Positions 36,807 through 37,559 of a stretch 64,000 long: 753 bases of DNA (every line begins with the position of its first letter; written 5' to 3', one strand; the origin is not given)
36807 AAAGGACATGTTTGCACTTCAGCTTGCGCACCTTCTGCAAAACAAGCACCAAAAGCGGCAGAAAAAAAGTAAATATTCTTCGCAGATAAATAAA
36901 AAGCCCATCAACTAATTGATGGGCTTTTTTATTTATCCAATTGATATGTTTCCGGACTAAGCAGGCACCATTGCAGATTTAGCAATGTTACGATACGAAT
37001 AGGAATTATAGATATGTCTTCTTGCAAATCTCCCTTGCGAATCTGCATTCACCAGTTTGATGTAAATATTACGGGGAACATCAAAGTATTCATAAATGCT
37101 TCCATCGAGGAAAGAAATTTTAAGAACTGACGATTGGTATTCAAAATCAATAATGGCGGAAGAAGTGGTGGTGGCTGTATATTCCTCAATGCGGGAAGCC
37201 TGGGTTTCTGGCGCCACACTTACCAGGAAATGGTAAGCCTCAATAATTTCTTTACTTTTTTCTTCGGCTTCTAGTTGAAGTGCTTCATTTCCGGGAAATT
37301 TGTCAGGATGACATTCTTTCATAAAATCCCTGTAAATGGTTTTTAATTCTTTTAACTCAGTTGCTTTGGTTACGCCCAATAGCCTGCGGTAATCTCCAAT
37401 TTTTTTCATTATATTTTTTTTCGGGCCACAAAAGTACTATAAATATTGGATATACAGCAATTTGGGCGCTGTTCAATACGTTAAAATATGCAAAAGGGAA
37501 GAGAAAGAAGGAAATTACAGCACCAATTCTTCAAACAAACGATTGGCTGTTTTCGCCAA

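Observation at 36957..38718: Overlapping HipA-like kinase / DUF3037-like gene pair with a J-domain-KTSC gene immediately downstream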

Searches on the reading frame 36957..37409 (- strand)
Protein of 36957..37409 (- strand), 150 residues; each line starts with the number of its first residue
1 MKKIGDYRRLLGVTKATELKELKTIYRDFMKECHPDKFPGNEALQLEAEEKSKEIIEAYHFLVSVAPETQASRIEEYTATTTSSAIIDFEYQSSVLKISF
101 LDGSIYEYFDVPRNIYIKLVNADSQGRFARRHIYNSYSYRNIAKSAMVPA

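Call 3: search_protein_families(library=pfam, proteins=[window:36957-37409:-], max_evalue=1)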
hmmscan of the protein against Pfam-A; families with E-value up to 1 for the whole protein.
window:36957-37409:- (150 aa): 3 families
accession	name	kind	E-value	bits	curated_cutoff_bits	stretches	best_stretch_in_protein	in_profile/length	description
PF13619.11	KTSC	-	1.2e-17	63.8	25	1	83-137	2-58/58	KTSC domain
PF00226.36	DnaJ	-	5.3e-10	39.7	27.8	1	9-63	4-54/63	DnaJ domain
PF08761.16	dUTPase_2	-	0.021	15.6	22.9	1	42-141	56-151/162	dUTPase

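Call 4: search_protein_families(library=ncbifam, proteins=[window:36957-37409:-], max_evalue=1)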
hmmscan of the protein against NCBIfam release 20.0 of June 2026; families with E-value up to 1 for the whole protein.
window:36957-37409:- (150 aa): 18 families
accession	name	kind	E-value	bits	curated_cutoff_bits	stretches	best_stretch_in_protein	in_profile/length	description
TIGR02349.1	DnaJ_bact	equivalog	1.7e-09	37.6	377.2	1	6-64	1-55/354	molecular chaperone DnaJ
NF010874.0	PRK14281.1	equivalog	1.6e-08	34.1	619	1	6-77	4-68/397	chaperone protein DnaJ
NF008035.0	PRK10767.1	subfamily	2.1e-08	33.6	338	1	6-63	5-58/374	molecular chaperone DnaJ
NF010894.0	PRK14301.1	equivalog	6.1e-07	28.8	548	1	6-66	5-61/373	chaperone protein DnaJ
NF010892.0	PRK14299.1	equivalog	9.3e-07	28.4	392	1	6-83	5-74/291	chaperone protein DnaJ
NF006948.0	PRK09430.1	equivalog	1.1e-06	28.5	162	1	5-62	200-260/267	co-chaperone DjlA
NF010872.0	PRK14279.1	equivalog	1.2e-06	27.9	556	1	6-64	10-64/394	molecular chaperone DnaJ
NF010885.0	PRK14292.1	equivalog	2.1e-06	27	585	1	6-64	3-56/371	chaperone protein DnaJ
NF007618.0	PRK10266.1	equivalog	2.9e-06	27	403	1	4-63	3-57/306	curved DNA-binding protein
NF010871.0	PRK14278.1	equivalog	3.2e-05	23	502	1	6-63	4-56/378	molecular chaperone DnaJ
NF001420.0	PRK00294.1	equivalog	0.00036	20.7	169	1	18-65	19-67/173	co-chaperone HscB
NF050028.1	CldAdptActJ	equivalog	0.0011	19.4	150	1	7-76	4-72/93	cold adaptation protein ActJcold adaptation protein ActJ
NF037946.1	terminal_TopJ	equivalog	0.0013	17.3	300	1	4-62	4-57/810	terminal organelle assembly protein TopJ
TIGR03835.1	termin_org_DnaJ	equivalog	0.0028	16.1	512.25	1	6-63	3-55/871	terminal organelle assembly protein TopJ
NF003449.0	PRK05014.1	equivalog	0.0033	17.6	189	1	12-62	8-61/172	co-chaperone HscB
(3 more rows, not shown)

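Call 5: search_protein_families(library=padloc, proteins=[window:36957-37409:-], max_evalue=1)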
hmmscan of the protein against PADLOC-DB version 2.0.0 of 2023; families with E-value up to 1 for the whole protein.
window:36957-37409:- (150 aa): 0 families

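Call 81: find_homologous_proteins(query=window:36957-37409:-)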
Query window:36957-37409:- (150 aa): 2332 proteins with E <= 0.001 among 2343 candidates; the best 120 are listed.
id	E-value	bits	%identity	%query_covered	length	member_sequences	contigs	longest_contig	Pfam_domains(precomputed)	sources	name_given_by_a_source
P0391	3.7e-92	323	100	100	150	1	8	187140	PF00226.37,PF13619.12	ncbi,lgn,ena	-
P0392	7.6e-69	248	76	99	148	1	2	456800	PF00226.37,PF13619.12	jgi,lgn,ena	-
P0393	1.0e-68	247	76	99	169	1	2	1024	PF00226.37,PF13619.12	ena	-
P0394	1.1e-68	247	76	99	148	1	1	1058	PF00226.37,PF13619.12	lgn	-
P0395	1.3e-68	247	76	98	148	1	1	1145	PF00226.37,PF13619.12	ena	-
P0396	4.9e-68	245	76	99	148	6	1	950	PF00226.37,PF13619.12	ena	-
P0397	5.2e-68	245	75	97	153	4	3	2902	PF00226.37,PF13619.12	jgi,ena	jgi:DnaJ-class molecular chaperone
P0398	1.6e-67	244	75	100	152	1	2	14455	PF00226.37,PF13619.12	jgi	jgi:curved DNA-binding protein CbpA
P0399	3.1e-66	239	76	98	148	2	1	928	PF00226.37,PF13619.12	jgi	jgi:curved DNA-binding protein CbpA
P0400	5.5e-66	239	73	99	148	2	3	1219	PF00226.37,PF13619.12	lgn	-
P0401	5.6e-66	239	72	99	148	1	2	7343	PF00226.37,PF13619.12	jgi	jgi:curved DNA-binding protein CbpA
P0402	9.4e-66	238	72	99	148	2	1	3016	PF00226.37,PF13619.12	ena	-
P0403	9.8e-66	238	75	99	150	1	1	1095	PF00226.37,PF13619.12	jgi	-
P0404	1.1e-65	238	70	99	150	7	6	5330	PF00226.37,PF13619.12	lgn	-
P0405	1.4e-65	237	71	99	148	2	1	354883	PF00226.37,PF13619.12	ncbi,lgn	ncbi:MAG: KTSC domain-containing protein [Bacteroidota bacterium]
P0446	4.4e-61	223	71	96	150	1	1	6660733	PF00226.37,PF13619.12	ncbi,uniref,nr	ncbi:DnaJ-like protein [Mucilaginibacter gracilis]|uniref:DnaJ-like protein n=1 Tax=Mucilaginibacter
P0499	1.3e-58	215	68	97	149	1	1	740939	PF00226.37,PF13619.12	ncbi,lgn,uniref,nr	ncbi:KTSC domain-containing protein [Daejeonella oryzae]|uniref:KTSC domain-containing protein n=1 T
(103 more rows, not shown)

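Call 82: find_encoding_contigs(protein=P0392, flank=4000, max_places=1)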
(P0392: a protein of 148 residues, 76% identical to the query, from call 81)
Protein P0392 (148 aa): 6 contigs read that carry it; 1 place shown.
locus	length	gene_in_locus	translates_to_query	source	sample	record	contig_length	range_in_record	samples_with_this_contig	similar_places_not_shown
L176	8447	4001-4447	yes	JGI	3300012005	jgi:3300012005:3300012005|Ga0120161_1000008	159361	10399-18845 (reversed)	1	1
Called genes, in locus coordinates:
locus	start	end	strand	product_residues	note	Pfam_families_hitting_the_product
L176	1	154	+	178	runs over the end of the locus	PF13302:Acetyltransf_3, PF13420:Acetyltransf_4, PF00583:Acetyltransf_1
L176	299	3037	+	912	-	PF13620:CarboxypepD_reg (weak), PF13715:CarbopepD_reg_2 (weak), PF14905:OMP_b-brl_3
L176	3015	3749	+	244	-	PF09697:Porph_ging (weak)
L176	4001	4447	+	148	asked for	PF00226:DnaJ, PF13619:KTSC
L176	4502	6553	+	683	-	PF01432:Peptidase_M3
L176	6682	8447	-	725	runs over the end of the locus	PF13517:FG-GAP_3, PF01839:FG-GAP (weak), PF13517:FG-GAP_3, PF18962:Por_Secre_tail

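Call 83: find_encoding_contigs(protein=P0446, flank=4000, max_places=1)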
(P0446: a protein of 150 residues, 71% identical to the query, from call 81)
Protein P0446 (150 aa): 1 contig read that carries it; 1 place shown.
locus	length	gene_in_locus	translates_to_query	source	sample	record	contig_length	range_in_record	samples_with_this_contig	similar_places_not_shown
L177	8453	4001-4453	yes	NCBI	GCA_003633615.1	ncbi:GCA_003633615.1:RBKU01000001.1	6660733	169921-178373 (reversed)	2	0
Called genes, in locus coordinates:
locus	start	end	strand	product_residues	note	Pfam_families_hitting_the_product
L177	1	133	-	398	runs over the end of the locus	PF02899:Phage_int_SAM_1 (weak), PF13495:Phage_int_SAM_4, PF00589:Phage_integrase (weak)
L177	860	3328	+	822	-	PF13620:CarboxypepD_reg, PF13715:CarbopepD_reg_2, PF18939:DUF5686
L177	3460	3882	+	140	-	-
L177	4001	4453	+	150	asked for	PF00226:DnaJ, PF13619:KTSC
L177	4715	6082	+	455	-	PF03721:UDPG_MGDP_dh_N, PF00984:UDPG_MGDP_dh, PF03720:UDPG_MGDP_dh_C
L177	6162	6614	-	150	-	-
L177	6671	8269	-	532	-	-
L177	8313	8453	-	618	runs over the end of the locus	PF05157:MshEN (weak), PF13506:Glyco_transf_21 (weak), PF00535:Glycos_transf_2, PF13641:Glyco_tranf_2_3, PF13632:Glyco_trans_2_3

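Call 84: find_encoding_contigs(protein=P0405, flank=4000, max_places=1)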
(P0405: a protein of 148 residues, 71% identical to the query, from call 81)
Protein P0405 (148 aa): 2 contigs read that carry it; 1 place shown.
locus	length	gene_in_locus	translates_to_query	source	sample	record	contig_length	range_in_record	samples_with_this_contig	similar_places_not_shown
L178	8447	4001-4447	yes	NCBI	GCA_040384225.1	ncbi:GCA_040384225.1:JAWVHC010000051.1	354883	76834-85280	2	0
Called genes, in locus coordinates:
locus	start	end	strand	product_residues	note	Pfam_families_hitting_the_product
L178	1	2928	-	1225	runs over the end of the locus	PF24684:Vgb_lyase (faint), PF07494:Reg_prop (weak), PF07495:Y_Y_Y, PF07228:SpoIIE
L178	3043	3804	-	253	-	PF12717:Cnd1 (faint), PF02985:HEAT (faint), PF13646:HEAT_2 (weak), PF20168:PDS5 (faint)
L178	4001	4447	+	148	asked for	PF00226:DnaJ, PF13619:KTSC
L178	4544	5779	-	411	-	PF18962:Por_Secre_tail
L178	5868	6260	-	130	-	PF00072:Response_reg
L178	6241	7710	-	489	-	PF05231:MASE1, PF07536:HWE_HK (weak), PF07568:HisKA_2, PF13581:HATPase_c_2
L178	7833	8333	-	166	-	-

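Call 85: find_encoding_contigs(protein=P0499, flank=4000, max_places=1)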
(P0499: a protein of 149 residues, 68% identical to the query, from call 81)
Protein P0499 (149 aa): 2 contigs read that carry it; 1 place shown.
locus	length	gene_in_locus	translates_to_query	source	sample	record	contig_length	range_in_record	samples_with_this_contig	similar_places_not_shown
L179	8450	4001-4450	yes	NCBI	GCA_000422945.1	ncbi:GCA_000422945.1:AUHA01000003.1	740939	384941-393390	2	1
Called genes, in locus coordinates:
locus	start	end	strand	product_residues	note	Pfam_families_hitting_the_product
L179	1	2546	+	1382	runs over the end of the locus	-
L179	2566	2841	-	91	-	PF00196:GerE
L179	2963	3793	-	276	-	PF23023:Anti-Pycsar_Apyc1, PF00753:Lactamase_B, PF12706:Lactamase_B_2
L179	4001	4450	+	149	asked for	PF00226:DnaJ, PF13619:KTSC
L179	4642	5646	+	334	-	-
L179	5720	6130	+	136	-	-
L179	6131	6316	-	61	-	-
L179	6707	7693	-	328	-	PF03631:Virul_fac_BrkB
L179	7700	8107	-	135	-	PF01643:Acyl-ACP_TE (weak), PF13279:4HBT_2, PF03061:4HBT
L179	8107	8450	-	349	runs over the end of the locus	PF02618:YceG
